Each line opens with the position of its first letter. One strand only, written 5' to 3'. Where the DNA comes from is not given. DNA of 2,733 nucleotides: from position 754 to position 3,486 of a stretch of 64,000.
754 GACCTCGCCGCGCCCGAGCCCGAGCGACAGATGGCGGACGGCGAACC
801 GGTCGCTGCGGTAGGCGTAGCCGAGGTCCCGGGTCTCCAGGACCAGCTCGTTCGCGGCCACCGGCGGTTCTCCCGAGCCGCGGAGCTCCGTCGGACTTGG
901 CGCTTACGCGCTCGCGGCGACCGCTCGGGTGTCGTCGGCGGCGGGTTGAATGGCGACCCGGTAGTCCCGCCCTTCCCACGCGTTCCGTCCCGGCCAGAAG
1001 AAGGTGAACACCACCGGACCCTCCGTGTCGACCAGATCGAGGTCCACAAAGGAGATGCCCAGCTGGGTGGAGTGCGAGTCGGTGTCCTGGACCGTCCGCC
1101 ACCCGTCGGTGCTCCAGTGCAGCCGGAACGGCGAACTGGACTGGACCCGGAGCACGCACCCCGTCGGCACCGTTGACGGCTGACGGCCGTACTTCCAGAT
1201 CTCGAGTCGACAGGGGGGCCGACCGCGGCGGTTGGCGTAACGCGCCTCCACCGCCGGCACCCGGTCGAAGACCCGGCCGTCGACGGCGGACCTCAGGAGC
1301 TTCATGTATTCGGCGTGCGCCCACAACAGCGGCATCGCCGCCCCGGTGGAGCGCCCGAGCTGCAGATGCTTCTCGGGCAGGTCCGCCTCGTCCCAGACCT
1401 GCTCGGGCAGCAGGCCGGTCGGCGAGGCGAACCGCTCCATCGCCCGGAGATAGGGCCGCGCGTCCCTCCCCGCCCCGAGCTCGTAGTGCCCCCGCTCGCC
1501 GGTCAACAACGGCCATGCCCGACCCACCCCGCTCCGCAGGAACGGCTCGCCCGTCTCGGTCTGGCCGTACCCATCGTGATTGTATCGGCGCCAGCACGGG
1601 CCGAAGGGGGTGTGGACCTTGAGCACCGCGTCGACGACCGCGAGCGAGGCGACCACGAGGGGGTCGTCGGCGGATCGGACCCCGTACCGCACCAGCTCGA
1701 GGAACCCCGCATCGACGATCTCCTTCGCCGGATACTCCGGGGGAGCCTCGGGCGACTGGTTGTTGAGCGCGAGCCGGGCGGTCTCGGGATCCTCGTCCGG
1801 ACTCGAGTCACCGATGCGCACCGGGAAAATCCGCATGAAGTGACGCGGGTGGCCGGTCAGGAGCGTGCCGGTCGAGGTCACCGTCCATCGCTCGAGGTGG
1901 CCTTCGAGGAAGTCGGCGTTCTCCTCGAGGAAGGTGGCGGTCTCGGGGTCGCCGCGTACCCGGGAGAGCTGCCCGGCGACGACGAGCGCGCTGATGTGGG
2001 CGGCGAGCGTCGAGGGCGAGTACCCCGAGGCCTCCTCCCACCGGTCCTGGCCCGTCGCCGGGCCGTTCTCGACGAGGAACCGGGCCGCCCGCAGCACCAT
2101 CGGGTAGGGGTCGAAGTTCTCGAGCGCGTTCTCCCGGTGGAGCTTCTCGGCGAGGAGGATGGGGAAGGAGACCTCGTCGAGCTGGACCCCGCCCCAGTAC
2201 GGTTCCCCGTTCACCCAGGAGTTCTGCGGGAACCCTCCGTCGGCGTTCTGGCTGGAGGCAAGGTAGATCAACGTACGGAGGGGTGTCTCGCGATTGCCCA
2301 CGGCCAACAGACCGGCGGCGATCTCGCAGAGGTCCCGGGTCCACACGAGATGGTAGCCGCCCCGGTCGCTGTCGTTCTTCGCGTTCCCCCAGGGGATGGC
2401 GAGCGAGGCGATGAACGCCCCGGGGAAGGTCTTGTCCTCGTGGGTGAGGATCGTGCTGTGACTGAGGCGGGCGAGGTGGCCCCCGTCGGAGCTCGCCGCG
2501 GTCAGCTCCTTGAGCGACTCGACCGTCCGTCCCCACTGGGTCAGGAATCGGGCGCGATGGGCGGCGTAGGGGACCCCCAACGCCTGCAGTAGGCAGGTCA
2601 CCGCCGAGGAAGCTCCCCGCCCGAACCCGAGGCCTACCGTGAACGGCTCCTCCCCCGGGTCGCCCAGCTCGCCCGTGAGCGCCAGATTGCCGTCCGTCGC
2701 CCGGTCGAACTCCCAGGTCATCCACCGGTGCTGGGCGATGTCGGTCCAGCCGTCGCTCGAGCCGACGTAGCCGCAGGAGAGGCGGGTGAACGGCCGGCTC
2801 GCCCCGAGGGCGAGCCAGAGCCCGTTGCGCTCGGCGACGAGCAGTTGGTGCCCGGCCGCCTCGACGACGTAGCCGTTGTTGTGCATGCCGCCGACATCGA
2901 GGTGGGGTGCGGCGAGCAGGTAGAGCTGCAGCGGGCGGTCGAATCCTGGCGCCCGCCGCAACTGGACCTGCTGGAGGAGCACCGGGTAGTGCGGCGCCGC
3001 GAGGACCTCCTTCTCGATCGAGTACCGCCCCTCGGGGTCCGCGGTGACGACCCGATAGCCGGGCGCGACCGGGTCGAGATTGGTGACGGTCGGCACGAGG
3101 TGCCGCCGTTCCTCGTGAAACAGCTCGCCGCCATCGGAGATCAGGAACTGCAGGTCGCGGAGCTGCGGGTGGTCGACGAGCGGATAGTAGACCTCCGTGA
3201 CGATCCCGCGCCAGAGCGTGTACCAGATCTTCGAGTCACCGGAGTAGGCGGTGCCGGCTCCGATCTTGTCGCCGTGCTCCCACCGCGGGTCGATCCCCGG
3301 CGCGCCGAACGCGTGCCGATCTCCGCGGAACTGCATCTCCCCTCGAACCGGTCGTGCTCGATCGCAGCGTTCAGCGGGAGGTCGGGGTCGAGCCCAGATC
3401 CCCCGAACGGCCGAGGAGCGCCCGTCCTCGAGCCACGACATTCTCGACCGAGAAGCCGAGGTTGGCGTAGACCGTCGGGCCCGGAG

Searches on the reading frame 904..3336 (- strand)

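Call 60: search_protein_families(library=pfam, proteins=[window:904-3336:-], max_evalue=0.001)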
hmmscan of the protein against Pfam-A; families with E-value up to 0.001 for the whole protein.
window:904-3336:- (810 aa): 2 families
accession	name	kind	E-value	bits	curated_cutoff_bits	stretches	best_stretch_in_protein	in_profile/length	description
PF09137.17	Glucodextran_N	-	1.1e-90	304.2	24.1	1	9-269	1-259/263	Glucodextranase, domain N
PF00723.27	Glyco_hydro_15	-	1.6e-33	116.7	22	1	298-680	16-425/427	Glycosyl hydrolases family 15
